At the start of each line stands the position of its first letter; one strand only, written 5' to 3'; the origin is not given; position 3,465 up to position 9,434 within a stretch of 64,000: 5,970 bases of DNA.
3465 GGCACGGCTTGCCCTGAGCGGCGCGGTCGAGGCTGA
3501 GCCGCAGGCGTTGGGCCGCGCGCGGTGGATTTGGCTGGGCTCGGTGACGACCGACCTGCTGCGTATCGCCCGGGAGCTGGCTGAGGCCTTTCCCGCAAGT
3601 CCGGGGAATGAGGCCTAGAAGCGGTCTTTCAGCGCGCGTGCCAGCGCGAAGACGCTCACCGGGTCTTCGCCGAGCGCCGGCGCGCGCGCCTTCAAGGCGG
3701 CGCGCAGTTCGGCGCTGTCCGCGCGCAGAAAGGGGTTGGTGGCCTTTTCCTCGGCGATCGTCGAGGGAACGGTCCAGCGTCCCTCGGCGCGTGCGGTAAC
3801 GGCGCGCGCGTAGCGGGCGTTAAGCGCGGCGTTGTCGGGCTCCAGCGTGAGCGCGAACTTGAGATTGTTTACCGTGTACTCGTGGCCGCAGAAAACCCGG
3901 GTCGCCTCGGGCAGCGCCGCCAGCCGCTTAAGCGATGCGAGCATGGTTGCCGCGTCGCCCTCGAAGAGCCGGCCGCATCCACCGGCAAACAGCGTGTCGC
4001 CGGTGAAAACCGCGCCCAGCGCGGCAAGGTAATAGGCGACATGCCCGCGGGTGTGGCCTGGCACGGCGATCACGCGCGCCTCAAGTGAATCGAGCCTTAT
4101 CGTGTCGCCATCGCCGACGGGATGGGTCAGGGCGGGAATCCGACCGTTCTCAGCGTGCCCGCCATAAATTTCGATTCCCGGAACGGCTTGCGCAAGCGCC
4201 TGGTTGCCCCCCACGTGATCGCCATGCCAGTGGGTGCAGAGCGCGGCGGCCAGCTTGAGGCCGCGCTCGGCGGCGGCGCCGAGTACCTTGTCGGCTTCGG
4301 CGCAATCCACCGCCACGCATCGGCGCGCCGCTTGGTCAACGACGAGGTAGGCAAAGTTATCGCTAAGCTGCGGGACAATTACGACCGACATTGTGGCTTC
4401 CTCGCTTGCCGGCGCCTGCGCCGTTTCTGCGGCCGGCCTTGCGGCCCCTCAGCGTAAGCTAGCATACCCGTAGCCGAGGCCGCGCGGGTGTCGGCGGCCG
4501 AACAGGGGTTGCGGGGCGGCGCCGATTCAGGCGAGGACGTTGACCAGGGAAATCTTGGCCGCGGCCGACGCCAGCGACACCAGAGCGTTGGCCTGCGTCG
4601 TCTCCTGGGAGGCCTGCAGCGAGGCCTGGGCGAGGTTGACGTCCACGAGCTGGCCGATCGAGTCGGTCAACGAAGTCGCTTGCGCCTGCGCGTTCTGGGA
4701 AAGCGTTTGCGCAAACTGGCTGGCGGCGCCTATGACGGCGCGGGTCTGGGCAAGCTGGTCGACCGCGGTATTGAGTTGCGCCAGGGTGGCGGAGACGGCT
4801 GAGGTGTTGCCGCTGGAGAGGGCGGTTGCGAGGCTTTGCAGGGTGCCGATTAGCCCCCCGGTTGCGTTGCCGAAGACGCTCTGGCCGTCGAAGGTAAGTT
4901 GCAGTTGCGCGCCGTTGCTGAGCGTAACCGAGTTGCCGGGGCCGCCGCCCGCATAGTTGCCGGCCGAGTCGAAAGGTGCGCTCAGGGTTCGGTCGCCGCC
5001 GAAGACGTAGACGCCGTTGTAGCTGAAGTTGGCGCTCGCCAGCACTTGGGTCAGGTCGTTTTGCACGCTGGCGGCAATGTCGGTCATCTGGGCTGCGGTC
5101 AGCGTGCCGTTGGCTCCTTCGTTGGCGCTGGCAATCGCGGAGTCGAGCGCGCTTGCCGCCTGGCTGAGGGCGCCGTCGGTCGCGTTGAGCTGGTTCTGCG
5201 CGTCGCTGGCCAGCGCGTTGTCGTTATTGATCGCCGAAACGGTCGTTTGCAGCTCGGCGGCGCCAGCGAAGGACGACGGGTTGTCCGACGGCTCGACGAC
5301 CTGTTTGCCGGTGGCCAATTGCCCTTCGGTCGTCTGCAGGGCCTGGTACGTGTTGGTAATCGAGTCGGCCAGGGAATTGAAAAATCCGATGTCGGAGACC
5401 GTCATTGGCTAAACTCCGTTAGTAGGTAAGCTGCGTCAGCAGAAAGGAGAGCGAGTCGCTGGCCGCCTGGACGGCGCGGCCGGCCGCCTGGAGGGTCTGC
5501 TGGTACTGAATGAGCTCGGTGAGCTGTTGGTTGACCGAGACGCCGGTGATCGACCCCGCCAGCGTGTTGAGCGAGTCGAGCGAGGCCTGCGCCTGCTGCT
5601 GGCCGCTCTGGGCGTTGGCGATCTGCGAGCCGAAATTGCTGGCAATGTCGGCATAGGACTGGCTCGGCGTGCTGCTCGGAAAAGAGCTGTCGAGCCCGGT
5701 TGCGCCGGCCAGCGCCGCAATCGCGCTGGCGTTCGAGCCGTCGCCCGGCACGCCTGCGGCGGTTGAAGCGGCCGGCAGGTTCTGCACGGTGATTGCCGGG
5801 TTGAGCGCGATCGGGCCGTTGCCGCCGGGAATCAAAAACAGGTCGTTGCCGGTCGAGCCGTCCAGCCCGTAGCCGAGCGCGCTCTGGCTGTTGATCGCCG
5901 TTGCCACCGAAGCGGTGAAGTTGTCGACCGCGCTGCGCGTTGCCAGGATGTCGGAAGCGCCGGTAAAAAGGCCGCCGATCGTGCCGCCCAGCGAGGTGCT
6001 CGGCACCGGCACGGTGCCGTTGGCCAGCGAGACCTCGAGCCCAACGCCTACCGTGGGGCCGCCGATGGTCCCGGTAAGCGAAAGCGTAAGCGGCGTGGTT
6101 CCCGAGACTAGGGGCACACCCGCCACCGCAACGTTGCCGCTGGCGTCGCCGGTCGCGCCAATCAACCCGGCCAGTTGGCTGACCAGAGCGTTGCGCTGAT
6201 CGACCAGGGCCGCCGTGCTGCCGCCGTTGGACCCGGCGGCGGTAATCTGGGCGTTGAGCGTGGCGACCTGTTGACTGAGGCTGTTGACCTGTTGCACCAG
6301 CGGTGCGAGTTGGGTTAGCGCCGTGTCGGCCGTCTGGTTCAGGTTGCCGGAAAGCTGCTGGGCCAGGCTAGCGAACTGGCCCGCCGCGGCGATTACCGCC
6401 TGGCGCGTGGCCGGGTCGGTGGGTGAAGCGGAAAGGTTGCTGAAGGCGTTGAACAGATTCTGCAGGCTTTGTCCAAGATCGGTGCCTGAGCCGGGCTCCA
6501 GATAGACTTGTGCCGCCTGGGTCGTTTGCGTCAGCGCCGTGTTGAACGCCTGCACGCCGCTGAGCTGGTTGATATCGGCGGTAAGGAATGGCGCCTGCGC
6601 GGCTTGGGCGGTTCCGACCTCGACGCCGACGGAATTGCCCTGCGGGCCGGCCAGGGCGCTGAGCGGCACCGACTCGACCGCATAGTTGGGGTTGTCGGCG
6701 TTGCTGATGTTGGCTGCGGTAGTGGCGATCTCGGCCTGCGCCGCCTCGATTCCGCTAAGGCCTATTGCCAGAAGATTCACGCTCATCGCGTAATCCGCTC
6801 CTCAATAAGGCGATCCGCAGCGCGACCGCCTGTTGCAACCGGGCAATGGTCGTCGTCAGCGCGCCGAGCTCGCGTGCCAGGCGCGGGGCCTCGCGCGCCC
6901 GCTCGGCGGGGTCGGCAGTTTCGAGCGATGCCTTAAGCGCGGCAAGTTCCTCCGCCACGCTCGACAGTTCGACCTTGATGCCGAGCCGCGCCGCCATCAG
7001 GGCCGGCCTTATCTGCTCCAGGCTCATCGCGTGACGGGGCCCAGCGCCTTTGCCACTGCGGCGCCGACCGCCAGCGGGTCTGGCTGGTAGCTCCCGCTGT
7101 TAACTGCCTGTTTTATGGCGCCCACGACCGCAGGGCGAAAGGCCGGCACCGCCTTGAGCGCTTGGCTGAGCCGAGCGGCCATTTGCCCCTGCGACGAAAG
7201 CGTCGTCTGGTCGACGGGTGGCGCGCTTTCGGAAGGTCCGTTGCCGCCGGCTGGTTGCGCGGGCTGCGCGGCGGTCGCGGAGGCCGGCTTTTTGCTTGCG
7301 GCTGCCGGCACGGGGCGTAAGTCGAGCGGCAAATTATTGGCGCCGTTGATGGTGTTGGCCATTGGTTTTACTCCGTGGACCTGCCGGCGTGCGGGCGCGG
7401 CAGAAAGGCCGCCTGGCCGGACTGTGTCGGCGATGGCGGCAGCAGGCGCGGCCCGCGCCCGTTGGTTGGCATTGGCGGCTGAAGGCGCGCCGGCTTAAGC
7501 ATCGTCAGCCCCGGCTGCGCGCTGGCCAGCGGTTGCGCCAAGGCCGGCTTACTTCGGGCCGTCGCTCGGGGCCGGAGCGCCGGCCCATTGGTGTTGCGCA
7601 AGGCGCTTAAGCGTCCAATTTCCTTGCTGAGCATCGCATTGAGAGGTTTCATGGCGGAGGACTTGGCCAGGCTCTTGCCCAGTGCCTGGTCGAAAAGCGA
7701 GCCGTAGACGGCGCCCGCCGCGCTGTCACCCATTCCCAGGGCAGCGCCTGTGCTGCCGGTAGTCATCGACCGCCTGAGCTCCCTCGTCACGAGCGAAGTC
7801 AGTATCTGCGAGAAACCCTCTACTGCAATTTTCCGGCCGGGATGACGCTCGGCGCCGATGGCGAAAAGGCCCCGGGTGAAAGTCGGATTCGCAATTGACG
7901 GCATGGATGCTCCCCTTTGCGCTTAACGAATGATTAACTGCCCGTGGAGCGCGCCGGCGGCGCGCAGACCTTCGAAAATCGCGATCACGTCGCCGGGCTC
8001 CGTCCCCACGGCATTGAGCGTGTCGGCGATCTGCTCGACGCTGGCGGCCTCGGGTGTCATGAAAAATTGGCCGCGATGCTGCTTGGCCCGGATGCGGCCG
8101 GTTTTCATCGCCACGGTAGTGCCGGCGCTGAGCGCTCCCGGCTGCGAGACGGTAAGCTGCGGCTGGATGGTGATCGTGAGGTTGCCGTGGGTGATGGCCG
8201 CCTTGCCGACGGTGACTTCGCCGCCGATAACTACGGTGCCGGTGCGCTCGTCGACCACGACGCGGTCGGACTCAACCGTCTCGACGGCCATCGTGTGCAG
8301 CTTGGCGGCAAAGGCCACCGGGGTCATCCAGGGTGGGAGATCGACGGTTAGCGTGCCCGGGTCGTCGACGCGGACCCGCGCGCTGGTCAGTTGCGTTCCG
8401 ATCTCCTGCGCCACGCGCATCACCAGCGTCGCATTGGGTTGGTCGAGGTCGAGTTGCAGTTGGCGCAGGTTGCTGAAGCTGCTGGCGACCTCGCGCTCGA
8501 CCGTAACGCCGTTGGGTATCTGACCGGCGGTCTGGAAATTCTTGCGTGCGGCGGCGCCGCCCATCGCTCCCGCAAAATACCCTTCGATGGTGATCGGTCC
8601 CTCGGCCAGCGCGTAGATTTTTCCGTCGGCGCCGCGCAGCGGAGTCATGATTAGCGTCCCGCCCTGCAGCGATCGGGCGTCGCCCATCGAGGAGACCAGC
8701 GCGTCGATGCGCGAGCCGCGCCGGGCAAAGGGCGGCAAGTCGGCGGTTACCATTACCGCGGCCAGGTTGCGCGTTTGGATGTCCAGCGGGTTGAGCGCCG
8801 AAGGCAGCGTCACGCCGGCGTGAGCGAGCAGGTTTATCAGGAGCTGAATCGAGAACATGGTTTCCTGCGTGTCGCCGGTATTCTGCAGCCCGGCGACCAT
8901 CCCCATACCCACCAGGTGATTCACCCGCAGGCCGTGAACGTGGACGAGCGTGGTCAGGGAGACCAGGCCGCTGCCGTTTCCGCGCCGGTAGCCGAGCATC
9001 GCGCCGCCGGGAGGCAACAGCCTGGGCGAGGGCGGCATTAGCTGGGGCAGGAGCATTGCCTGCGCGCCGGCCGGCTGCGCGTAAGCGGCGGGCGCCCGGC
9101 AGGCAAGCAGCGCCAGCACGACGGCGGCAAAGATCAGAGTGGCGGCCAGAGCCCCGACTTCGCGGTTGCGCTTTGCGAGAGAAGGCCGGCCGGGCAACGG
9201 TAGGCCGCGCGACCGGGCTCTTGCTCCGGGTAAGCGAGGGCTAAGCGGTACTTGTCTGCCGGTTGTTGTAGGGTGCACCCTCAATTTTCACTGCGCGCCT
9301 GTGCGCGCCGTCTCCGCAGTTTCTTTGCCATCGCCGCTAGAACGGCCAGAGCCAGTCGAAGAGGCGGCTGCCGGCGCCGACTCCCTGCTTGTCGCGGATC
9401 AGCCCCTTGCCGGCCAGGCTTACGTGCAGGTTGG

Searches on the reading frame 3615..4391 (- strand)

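Call 14: search_protein_families(library=pfam, proteins=[window:3615-4391:-], max_evalue=0.0001)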
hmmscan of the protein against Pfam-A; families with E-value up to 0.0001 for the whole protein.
window:3615-4391:- (258 aa): 2 families
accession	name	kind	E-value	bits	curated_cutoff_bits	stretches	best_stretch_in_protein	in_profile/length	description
PF16123.11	HAGH_C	-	3.5e-27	95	25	1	171-258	1-83/83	Hydroxyacylglutathione hydrolase C-terminus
PF00753.33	Lactamase_B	-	1.5e-19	71.2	22.7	1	37-170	34-196/196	Metallo-beta-lactamase superfamily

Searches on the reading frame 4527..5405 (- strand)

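Call 14: search_protein_families(library=pfam, proteins=[window:4527-5405:-], max_evalue=0.0001)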
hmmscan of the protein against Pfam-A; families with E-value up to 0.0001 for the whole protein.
window:4527-5405:- (292 aa): 1 family
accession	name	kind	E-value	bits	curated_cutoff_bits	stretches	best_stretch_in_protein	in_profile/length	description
PF00669.25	Flagellin_N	-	1e-10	42.2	26.6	1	11-138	9-137/139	Bacterial flagellin N-terminal helical region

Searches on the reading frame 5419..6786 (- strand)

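Call 14: search_protein_families(library=pfam, proteins=[window:5419-6786:-], max_evalue=0.0001)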
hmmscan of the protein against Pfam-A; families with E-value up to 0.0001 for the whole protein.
window:5419-6786:- (455 aa): 1 family
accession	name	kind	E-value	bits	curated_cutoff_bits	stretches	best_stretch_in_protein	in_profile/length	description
PF22638.1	FlgK_D1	-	8.2e-44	150.4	28.6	1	98-317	10-233/233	Flagellar hook-associated protein FlgK helical domain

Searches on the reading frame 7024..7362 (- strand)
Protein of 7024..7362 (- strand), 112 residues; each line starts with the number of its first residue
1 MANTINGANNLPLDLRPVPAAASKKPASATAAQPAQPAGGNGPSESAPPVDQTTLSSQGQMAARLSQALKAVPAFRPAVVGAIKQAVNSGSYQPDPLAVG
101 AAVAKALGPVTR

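Call 73: search_protein_families(library=ncbifam, proteins=[window:7024-7362:-], max_evalue=0.01)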
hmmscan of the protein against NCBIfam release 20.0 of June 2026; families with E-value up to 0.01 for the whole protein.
window:7024-7362:- (112 aa): 1 family
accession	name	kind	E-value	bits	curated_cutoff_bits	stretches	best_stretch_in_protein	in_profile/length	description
TIGR03824.1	FlgM_jcvi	equivalog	2.1e-11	44.4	40.75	1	20-100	11-90/98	flagellar biosynthesis anti-sigma factor FlgM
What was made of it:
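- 7024..7362 (-): flgM anti-sigma-28 factor. NCBIfam FlgM 44.4 bits, above the 40.75 cut-off (call 73).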

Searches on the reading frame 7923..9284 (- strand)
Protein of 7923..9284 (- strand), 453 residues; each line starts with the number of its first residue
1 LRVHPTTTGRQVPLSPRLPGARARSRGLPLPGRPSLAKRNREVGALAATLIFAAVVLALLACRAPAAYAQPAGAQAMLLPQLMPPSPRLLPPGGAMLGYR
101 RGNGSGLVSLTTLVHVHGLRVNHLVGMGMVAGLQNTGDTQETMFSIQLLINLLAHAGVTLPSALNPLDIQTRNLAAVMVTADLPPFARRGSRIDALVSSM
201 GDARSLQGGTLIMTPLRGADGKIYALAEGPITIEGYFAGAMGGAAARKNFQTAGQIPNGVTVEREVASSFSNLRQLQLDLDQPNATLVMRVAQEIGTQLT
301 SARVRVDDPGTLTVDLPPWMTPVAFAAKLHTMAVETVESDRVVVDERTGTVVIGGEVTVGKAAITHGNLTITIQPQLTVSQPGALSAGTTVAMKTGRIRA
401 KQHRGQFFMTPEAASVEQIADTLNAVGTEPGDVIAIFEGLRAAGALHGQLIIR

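Call 14: search_protein_families(library=pfam, proteins=[window:7923-9284:-], max_evalue=0.0001)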
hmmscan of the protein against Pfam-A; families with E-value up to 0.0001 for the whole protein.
window:7923-9284:- (453 aa): 1 family
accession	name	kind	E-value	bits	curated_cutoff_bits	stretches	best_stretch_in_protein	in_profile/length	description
PF02119.21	FlgI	-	3.8e-108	361.9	25.3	1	112-452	4-343/343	Flagellar P-ring protein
